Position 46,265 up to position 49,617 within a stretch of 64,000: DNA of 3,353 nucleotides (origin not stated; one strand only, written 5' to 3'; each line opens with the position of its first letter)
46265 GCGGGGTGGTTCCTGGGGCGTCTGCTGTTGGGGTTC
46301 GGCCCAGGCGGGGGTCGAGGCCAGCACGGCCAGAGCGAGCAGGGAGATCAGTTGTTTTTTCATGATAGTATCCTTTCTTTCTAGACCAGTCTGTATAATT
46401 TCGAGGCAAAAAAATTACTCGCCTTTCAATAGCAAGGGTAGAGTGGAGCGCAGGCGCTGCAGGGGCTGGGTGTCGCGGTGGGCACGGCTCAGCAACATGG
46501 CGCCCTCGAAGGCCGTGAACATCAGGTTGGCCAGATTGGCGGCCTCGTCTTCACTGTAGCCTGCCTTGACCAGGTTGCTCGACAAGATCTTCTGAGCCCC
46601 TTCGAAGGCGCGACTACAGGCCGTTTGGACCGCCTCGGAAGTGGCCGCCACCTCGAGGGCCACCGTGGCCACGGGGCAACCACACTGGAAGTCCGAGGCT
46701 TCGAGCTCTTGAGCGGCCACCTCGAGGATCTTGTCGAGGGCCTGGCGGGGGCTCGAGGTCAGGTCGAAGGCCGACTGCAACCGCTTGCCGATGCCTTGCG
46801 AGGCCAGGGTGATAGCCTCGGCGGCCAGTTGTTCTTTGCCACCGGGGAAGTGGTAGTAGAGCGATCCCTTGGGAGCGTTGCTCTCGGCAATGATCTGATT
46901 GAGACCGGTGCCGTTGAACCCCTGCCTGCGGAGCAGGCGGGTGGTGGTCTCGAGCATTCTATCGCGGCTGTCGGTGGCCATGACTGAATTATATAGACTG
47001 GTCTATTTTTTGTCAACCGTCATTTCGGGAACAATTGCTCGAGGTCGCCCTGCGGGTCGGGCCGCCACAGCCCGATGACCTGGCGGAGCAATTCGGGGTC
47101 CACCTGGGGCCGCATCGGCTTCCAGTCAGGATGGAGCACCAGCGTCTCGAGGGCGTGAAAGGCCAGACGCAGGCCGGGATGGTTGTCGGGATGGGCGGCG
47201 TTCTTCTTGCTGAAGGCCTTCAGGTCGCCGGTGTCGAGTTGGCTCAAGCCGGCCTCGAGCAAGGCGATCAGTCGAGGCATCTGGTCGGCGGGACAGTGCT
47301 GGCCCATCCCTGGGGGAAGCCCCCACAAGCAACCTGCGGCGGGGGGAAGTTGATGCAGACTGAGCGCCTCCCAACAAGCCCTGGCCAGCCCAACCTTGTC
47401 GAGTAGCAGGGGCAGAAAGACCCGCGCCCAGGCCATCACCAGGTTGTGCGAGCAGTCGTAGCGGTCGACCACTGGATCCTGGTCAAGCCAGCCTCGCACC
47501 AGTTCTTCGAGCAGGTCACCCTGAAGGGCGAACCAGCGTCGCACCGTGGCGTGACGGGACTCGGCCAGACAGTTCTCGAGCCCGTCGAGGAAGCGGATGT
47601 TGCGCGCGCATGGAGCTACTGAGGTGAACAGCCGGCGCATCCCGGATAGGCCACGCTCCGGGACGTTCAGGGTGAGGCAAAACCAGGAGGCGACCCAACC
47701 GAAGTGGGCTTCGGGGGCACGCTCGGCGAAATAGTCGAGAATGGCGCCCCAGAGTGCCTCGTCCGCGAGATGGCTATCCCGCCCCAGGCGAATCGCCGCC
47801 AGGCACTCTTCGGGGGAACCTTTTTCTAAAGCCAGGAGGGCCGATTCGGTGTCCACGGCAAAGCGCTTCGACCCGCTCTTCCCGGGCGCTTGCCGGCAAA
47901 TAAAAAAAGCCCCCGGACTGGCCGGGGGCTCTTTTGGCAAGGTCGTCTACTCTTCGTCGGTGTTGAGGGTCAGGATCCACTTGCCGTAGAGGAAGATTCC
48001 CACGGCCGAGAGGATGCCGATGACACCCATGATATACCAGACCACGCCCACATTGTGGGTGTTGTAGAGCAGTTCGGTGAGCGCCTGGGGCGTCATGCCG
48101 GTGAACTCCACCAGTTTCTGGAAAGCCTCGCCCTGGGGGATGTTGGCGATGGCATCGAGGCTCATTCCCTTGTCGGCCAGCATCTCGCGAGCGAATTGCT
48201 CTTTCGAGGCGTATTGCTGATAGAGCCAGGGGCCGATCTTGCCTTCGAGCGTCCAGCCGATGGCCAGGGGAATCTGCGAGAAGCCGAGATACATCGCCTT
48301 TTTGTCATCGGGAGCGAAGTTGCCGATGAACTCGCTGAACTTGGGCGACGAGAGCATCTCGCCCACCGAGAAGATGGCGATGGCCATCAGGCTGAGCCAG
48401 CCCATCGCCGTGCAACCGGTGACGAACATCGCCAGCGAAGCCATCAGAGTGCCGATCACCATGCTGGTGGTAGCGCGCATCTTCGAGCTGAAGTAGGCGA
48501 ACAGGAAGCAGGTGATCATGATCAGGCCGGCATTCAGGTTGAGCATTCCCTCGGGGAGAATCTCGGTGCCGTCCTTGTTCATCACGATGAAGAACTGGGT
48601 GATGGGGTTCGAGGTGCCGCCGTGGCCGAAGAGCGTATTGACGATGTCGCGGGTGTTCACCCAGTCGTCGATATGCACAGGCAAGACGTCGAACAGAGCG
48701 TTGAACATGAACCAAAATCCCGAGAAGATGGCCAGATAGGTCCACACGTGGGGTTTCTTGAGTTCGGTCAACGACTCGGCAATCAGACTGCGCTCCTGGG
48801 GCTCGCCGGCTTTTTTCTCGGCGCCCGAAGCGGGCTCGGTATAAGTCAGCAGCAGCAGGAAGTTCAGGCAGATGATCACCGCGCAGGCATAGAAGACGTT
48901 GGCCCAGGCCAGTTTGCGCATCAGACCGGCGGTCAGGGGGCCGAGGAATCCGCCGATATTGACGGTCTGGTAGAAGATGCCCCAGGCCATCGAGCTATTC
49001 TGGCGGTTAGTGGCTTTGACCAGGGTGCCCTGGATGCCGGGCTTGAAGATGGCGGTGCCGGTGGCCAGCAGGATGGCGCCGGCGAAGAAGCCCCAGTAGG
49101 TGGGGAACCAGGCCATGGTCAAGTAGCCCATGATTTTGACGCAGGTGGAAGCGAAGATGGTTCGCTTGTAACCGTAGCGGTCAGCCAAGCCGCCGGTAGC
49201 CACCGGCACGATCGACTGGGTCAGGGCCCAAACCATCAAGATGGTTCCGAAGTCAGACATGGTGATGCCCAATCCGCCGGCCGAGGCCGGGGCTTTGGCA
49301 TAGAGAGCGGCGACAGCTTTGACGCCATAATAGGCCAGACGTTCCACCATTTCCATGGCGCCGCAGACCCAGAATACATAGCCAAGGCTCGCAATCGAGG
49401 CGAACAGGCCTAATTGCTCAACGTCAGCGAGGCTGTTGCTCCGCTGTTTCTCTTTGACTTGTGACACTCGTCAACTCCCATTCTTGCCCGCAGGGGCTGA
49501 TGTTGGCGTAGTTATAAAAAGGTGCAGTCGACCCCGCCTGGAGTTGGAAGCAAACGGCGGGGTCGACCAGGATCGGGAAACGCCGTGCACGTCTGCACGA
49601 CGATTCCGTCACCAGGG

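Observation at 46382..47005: TetR-family regulator gene bracketed by a 19-bp inverted-repeat pair; probable operators and a leaderless tetR transcript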

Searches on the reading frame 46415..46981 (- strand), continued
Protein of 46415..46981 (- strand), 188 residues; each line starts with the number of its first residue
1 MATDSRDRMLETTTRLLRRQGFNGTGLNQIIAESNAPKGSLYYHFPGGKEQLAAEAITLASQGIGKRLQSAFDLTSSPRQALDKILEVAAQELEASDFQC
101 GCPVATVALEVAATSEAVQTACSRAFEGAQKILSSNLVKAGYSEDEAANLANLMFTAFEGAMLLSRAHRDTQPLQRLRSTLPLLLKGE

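Call 22: find_encoding_contigs(protein=P0010, flank=4000, max_places=3)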
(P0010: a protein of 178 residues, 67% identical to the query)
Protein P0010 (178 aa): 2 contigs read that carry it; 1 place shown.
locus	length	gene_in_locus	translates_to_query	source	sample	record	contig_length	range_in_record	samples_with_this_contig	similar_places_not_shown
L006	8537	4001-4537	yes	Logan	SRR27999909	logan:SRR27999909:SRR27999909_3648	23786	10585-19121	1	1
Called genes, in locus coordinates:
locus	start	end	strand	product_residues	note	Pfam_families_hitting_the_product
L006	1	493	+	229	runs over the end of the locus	PF00072:Response_reg, PF00486:Trans_reg_C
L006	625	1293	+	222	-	PF00072:Response_reg, PF00486:Trans_reg_C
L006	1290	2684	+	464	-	PF00672:HAMP, PF00512:HisKA, PF02518:HATPase_c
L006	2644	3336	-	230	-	PF00072:Response_reg, PF00486:Trans_reg_C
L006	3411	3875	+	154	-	-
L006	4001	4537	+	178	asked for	PF00440:TetR_N, PF21993:TetR_C_13_2, PF16925:TetR_C_13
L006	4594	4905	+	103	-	-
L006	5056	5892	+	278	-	PF03009:GDPD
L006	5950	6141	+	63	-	-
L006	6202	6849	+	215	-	PF01047:MarR (weak), PF01325:Fe_dep_repress, PF02742:Fe_dep_repr_C, PF04023:FeoA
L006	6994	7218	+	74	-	-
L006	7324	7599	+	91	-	-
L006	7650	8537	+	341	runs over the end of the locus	-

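Call 30: find_related_loci(query=A2, collection=genome_contigs, flank=2500)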
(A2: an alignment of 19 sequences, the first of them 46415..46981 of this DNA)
Query A2 (188 aa) in genome_contigs; peptide patterns used: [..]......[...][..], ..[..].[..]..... (x = any residue, [..] = any of these).
600 stretches matched a pattern (row limit reached: there are more); 592 encode a relative of the query (tblastn E <= 1e-3); the best 80 are kept; 80 distinct loci.
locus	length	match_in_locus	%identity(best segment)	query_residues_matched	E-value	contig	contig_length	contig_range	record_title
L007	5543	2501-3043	50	3-185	9e-54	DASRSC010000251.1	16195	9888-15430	MAG TPA_asm: Pseudonocardia sp. isolate SMAG_U5261 k141_3697213, whole genome shotgun sequence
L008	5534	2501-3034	48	3-181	6e-53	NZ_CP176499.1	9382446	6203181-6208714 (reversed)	Amycolatopsis sp. GA6-003 chromosome, complete genome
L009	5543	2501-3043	47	4-186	1e-52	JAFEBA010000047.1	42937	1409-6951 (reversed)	Bacterium isolate SZAS-1 EREM-KAN-1__47__length-42937, whole genome shotgun sequence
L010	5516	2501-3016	51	3-175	2e-52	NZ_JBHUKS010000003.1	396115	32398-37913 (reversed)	Amycolatopsis silviterrae strain CGMCC 4.7641 platanus_K_21_77_3, whole genome shotgun sequence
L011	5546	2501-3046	47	2-185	6e-52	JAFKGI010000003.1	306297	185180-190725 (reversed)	MAG: Vulcanimicrobiota bacterium isolate SCN18_25_8_15_R3_B_62_28 SCN18_25_8_15_R3_B_scaffold_43, whole genome shotgun s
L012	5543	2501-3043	46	3-185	9e-52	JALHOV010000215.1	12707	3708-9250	MAG: Vulcanimicrobiota bacterium isolate bin.189_sub c_000000018574, whole genome shotgun sequence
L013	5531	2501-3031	47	3-181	4e-51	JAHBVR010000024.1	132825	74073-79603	MAG: Vulcanimicrobiota bacterium isolate ACE_ERE1 ERE1_24, whole genome shotgun sequence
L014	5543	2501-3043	48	4-186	9e-51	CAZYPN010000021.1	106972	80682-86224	MAG TPA_asm: uncultured Burkholderiales bacterium isolate SRP329715_co1_2 genome assembly, contig: NODE_180_length_10697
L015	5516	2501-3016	49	3-175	1e-50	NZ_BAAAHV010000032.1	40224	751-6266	Amycolatopsis albidoflavus strain JCM 11300 sequence32, whole genome shotgun sequence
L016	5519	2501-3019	46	3-175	2e-50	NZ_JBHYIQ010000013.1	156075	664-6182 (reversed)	Amycolatopsis sp. NPDC059021 NPDC059021_T51_C4.ctg-0013, whole genome shotgun sequence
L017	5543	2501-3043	46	3-183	2e-50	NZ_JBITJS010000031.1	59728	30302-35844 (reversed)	Streptomyces sp. NPDC050145 NPDC050145_53_C10.ctg-0031, whole genome shotgun sequence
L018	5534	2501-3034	47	3-181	7e-50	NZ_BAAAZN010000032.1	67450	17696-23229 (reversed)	Amycolatopsis ultiminotia strain JCM 16898 sequence32, whole genome shotgun sequence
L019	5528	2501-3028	46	2-177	2e-49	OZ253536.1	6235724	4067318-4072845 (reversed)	MAG: Terriglobia bacterium isolate 570eb75b-1a66-44b7-9e00-175d82520f17 genome assembly, chromosome: 1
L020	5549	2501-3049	44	4-186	1e-48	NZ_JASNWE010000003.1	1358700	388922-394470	Actinomadura xylanilytica strain KACC 20219 contig3, whole genome shotgun sequence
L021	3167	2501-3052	45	3-186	7e-50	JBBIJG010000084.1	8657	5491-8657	MAG: Caldilineae bacterium isolate BR1F70218_bin_157 NODE_2094_length_8657_cov_3.260753, whole genome shotgun sequence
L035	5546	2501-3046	40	5-186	1e-45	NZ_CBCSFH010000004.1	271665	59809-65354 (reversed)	Mesobacillus thioparans strain CIP109765T isolate CIP109765T NODE_0004, whole genome shotgun sequence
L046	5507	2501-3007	48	4-176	2e-44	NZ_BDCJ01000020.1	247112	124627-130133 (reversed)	Nocardia grenadensis NBRC 108939, whole genome shotgun sequence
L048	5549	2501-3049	39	4-186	3e-44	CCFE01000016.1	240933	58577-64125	Bacillus rubiinfantis genome assembly., contig: contig00016, whole genome shotgun sequence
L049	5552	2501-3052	42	3-186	2e-44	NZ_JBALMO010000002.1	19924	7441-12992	Bacillus sp. JJ722 JJ-722_contig_2, whole genome shotgun sequence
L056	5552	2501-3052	41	3-186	6e-44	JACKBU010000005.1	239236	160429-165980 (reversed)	MAG: Ardenticatenaceae bacterium isolate HK-STAS-CHLO-29 HK-STAS-CHLO-29_5, whole genome shotgun sequence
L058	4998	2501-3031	42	5-181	1e-43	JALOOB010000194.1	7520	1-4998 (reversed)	MAG: Anaerolineae bacterium isolate Prado092 scaffold_16001, whole genome shotgun sequence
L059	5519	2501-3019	45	5-177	1e-43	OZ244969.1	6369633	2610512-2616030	MAG: Ketobacteraceae bacterium isolate 1172b765-9f31-4db6-bea8-5762c0610667 genome assembly, chromosome: 1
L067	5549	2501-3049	38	4-186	5e-43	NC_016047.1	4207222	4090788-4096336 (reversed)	Bacillus spizizenii TU-B-10, complete sequence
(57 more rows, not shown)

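Call 38: search_protein_families(library=ncbifam, proteins=[window:46415-46981:-], max_evalue=0.01)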
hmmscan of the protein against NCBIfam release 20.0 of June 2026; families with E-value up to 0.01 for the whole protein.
window:46415-46981:- (188 aa): 12 families
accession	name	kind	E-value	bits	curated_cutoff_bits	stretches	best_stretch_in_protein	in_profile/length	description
NF051457.1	acryl_TF_AcuR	equivalog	6.2e-20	71.4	247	1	3-177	16-195/204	acrylate utilization transcriptional regulator AcuR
NF058643.1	TranRegCurRPseudo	equivalog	1e-14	54.7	300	1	3-177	6-184/193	TetR family transcriptional repressor CurR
NF041196.1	ScbR_bind_reg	equivalog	8.2e-12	45.7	150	1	3-178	5-178/191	ScbR family autoregulator-binding transcription factor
TIGR03384.1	betaine_BetI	equivalog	1e-06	28.6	201.3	1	5-100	9-103/189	choline-binding transcriptional repressor BetI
NF050111.1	TransRegSACE7040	equivalog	1.3e-06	28.5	250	1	5-88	2-84/186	SACE_7040 family transcriptional regulator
NF053516.1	TranRepPrsAVib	equivalog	8.5e-05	22.4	300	1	3-90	5-92/208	TetR family transcriptional repressor PsrA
NF007949.0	PRK10668.1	equivalog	0.00019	21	271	1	2-65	9-71/216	multidrug efflux transporter transcriptional repressor AcrR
NF001978.0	PRK00767.1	equivalog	0.0012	18.6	118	1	6-151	11-153/197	transcriptional regulator BetI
NF037937.1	septum_RefZ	equivalog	0.0027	17.6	180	1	6-57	1-51/195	forespore capture DNA-binding protein RefZ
NF051852.1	efflux_TF_MtrR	exception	0.0043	16.9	280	1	4-98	10-104/205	multidrug efflux system transcriptional repressor MtrR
NF033703.1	transcr_KstR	equivalog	0.0054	16.3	280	1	4-95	7-97/185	cholesterol catabolism transcriptional regulator KstR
NF007430.0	PRK09975.1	equivalog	0.006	15.7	274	1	3-55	10-61/220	acrEF/envCD operon transcriptional regulator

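Call 39: search_protein_families(library=pfam, proteins=[L035:3119-3964:+, L048:3126-3980:+, L049:3135-4577:+, L056:3125-4030:+, L058:3134-3763:+, L046:3107-4855:+, L059:3164-5107:+, L067:3153-4166:+, L014:3153-3428:+], max_evalue=0.001)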
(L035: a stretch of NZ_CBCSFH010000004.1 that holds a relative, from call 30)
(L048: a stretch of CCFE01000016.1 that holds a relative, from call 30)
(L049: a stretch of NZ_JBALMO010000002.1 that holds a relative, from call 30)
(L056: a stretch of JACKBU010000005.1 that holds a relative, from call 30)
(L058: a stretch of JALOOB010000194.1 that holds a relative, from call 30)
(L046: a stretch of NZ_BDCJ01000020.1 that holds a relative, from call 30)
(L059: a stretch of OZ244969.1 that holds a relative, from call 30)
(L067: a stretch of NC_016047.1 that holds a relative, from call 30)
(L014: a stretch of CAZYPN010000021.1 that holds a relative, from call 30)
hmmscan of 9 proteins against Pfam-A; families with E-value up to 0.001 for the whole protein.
L035:3119-3964:+ (281 aa): 2 families
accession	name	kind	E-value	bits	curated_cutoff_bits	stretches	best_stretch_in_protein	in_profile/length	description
PF05368.20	NmrA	-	1.3e-22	81.2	27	1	2-235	4-260/298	NmrA-like family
PF13460.12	NAD_binding_10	-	2.9e-12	47.3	27.2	1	9-136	3-149/184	NAD(P)H-binding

L048:3126-3980:+ (284 aa): 5 families
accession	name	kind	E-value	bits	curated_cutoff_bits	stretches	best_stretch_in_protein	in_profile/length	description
PF05368.20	NmrA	-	2.3e-25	90.2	27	1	2-218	4-242/298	NmrA-like family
PF13460.12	NAD_binding_10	-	2.7e-18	66.9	27.2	1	7-180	1-183/184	NAD(P)H-binding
PF01370.27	Epimerase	-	1.6e-06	28.1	20.9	1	3-70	1-70/240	NAD dependent epimerase/dehydratase family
PF00106.31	adh_short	-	6.9e-05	22.8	26.6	1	3-65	3-71/195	short chain dehydrogenase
PF02254.24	TrkA_N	-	0.00089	20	23.8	0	9-61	6-58/116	TrkA-N domain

L049:3135-4577:+ (480 aa): 2 families
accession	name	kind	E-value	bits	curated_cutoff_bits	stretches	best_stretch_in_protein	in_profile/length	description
PF07690.21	MFS_1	-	2.3e-42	145.6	33.4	1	24-418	1-347/347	Major Facilitator Superfamily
PF00083.30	Sugar_tr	-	0.00023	20.6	22.3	1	73-189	65-187/452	Sugar (and other) transporter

L056:3125-4030:+ (301 aa): 3 families
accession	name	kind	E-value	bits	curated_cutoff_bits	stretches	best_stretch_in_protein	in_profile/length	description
PF05368.20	NmrA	-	1e-15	58.6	27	1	2-219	2-242/298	NmrA-like family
PF13460.12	NAD_binding_10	-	5.7e-15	56.1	27.2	1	9-183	1-184/184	NAD(P)H-binding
PF01370.27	Epimerase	-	2.1e-05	24.5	20.9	1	5-72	1-71/240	NAD dependent epimerase/dehydratase family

L058:3134-3763:+ (209 aa): 6 families
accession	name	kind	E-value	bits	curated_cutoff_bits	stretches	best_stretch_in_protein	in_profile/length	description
PF13460.12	NAD_binding_10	-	3.2e-42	144.9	27.2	1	7-196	1-182/184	NAD(P)H-binding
PF05368.20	NmrA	-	7.5e-15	55.7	27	1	2-103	4-104/298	NmrA-like family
PF01370.27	Epimerase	-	1.3e-10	41.6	20.9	1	5-110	3-119/240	NAD dependent epimerase/dehydratase family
PF03435.24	Sacchrp_dh_NADP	-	7.2e-05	23.6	25.1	1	5-76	3-81/129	Saccharopine dehydrogenase NADP binding domain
PF01073.25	3Beta_HSD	-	0.00017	21.1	22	1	5-112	2-122/280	3-beta hydroxysteroid dehydrogenase/isomerase family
PF00106.31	adh_short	-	0.00037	20.5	26.6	0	5-64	5-71/195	short chain dehydrogenase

L046:3107-4855:+ (582 aa): 9 families
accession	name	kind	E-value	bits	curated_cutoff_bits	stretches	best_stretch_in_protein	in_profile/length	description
PF12697.13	Abhydrolase_6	-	7.7e-21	76.2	26.3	1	353-561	2-216/217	Alpha/beta hydrolase family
PF07993.18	NAD_binding_4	-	2e-16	60.3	20.1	1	10-178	3-210/258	Male sterility protein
PF01370.27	Epimerase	-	9.7e-16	58.3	20.9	1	7-228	2-230/240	NAD dependent epimerase/dehydratase family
PF00561.26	Abhydrolase_1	-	2.6e-13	50.7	25.8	1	353-440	4-102/245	alpha/beta hydrolase fold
PF12146.15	Hydrolase_4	-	3.5e-10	40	27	1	353-534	8-205/239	Serine aminopeptidase, S33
PF06821.19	Ser_hydrolase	-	4.5e-08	33.6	22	1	394-451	39-101/172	Serine hydrolase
PF16363.11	GDP_Man_Dehyd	-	3.5e-05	23.8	27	1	8-113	2-113/332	GDP-mannose 4,6 dehydratase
PF13460.12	NAD_binding_10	-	7.9e-05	23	27.2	1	10-158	1-133/184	NAD(P)H-binding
PF01073.25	3Beta_HSD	-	0.00061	19.3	22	1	7-136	1-125/280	3-beta hydroxysteroid dehydrogenase/isomerase family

L059:3164-5107:+ (647 aa): 15 families
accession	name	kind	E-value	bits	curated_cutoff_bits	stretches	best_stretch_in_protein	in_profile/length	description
PF01370.27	Epimerase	-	5.5e-24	85.3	20.9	1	13-253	1-232/240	NAD dependent epimerase/dehydratase family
PF07993.18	NAD_binding_4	-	6.1e-21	75.2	20.1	1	15-240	1-256/258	Male sterility protein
PF00561.26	Abhydrolase_1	-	2.5e-20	73.6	25.8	1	393-499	3-105/245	alpha/beta hydrolase fold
PF12697.13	Abhydrolase_6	-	6.5e-20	73.1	26.3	1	393-639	1-216/217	Alpha/beta hydrolase family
PF12146.15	Hydrolase_4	-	5.1e-16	59.1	27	1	393-593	7-207/239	Serine aminopeptidase, S33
PF16363.11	GDP_Man_Dehyd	-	1.3e-12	48.3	27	1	14-246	1-237/332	GDP-mannose 4,6 dehydratase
PF13460.12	NAD_binding_10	-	4.5e-09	36.9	27.2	1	17-197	1-151/184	NAD(P)H-binding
PF01073.25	3Beta_HSD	-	3.4e-07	30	22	1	14-178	1-162/280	3-beta hydroxysteroid dehydrogenase/isomerase family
PF00756.26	Esterase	-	1.6e-06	28.6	22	1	450-511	105-173/251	Putative esterase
PF05368.20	NmrA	-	6.8e-05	23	27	0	10-56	2-49/298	NmrA-like family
PF06821.19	Ser_hydrolase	-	0.00011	22.6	22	1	458-497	52-93/172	Serine hydrolase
PF03096.20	Ndr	-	0.00012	21.4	23.3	1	466-592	104-234/283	Ndr family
PF02719.21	Polysacc_synt_2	-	0.00014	21.6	20.2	1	13-138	1-125/293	Polysaccharide biosynthesis protein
PF01764.32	Lipase_3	-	0.00016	22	22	1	451-485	53-87/140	Lipase (class 3)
PF10230.15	LIDHydrolase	-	0.00032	21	27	1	449-499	70-123/262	Lipid-droplet associated hydrolase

L067:3153-4166:+ (337 aa): 9 families
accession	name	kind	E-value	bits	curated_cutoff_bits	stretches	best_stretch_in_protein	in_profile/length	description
PF07883.17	Cupin_2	-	6.3e-31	106.3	27.2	2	226-281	6-60/70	Cupin domain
PF02311.25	AraC_binding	-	1.6e-14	54.3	21.1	2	223-325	8-110/135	AraC-like ligand binding domain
PF05899.18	Cupin_3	-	2.8e-11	43.4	23.5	1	240-277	26-64/74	EutQ-like cupin domain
PF21621.3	MPI_cupin_dom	-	2.7e-07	30.9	27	0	238-280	28-69/79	Mannose-6-phosphate isomerase, cupin domain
PF12973.13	Cupin_7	-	3.7e-06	27.1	27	0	50-112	37-94/105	ChrR Cupin-like domain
PF14525.12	AraC_binding_2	-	1.7e-05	25.1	27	0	232-307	47-117/173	AraC-binding-like domain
PF00190.28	Cupin_1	-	0.00011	22.2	22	0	234-276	49-98/151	Cupin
PF01050.24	MannoseP_isomer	-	0.00013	22.6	23.6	0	228-276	38-86/116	Mannose-6-phosphate isomerase C-terminal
PF03079.20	ARD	-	0.00023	21.9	27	0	205-282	52-140/157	ARD/ARD' family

L014:3153-3428:+ (91 aa): 0 families

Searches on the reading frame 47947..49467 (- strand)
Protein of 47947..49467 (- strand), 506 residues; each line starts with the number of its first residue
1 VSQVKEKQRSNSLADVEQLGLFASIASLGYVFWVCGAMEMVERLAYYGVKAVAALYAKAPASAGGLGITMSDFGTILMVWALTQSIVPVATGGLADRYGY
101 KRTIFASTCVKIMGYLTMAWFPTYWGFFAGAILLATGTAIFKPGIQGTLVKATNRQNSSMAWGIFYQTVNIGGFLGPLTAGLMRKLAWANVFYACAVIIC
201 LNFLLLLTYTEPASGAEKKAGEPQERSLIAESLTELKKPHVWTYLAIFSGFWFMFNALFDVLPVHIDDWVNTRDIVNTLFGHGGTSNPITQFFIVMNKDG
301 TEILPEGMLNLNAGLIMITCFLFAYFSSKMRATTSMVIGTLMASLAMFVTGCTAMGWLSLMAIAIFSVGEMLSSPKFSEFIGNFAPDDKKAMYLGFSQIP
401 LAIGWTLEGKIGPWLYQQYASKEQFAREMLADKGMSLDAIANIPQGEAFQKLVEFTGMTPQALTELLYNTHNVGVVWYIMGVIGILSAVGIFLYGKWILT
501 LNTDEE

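Call 6: search_protein_families(library=pfam, proteins=[window:47947-49467:-], max_evalue=0.01)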
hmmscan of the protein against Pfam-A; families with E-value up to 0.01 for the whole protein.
window:47947-49467:- (506 aa): 1 family
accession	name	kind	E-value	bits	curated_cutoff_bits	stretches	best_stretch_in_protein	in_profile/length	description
PF07690.21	MFS_1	-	7.2e-29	101.2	33.4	1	61-405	22-343/347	Major Facilitator Superfamily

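Call 38: search_protein_families(library=ncbifam, proteins=[window:47947-49467:-], max_evalue=0.01)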
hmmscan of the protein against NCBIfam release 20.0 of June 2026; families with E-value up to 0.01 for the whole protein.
window:47947-49467:- (506 aa): 24 families
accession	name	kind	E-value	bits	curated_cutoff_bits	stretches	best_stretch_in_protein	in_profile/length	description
TIGR00924.1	yjdL_sub1_fam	subfamily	6.1e-20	71.7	130.2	1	37-227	17-206/475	oligopeptide:H+ symporter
NF012174.0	tet_MFS_A_B_C_D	equivalog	4.2e-13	48.9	475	1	71-249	40-217/382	Tet(A)/Tet(B)/Tet(C) family tetracycline efflux MFS transporter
NF008650.1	PRK11646.1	equivalog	9.9e-13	47.9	469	2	306-421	246-362/400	multidrug efflux MFS transporter MdtH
TIGR00880.1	2_A_01_02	superfamily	8.1e-12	45.4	131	1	74-208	1-136/141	multidrug resistance protein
NF012191.0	tet_MFS_C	exception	1.1e-10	41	850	1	70-206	42-177/396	tetracycline efflux MFS transporter Tet(C)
NF012207.0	tet_MFS_H_J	exception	3e-09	36.4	700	1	88-184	263-358/392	Tet(H)/Tet(J) family tetracycline efflux MFS transporter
NF012195.0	tet_MFS_H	exception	7.2e-09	35.2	840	1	82-186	260-360/392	tetracycline efflux MFS transporter Tet(H)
NF012193.0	tet_MFS_A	exception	7.9e-09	35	840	1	71-214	42-183/394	tetracycline efflux MFS transporter Tet(A)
NF045486.1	tet_MFS_30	exception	8.8e-09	35.1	730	1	73-209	43-178/392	tetracycline efflux MFS transporter Tet(30)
NF011571.1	PRK14995.1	subfamily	3.7e-08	32.6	701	1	54-203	24-175/493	SmvA family efflux MFS transporter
NF009048.0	PRK12382.1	subfamily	1e-07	31.1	364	1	23-206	209-385/392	arabinose transporter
TIGR00881.1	2A0104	subfamily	2.3e-07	30.2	407.75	1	65-212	24-174/379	phosphoglycerate transporter protein PgtP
NF012194.0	tet_MFS_J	exception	2.5e-07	30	870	1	88-183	263-357/398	tetracycline efflux MFS transporter Tet(J)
NF012188.1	tet_MFS_Y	exception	6.2e-07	28.8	820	1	70-229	40-197/391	tetracycline efflux MFS transporter Tet(Y)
TIGR00893.1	2A0114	subfamily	7.4e-07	28.4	395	1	66-232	24-190/399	D-galactonate transporter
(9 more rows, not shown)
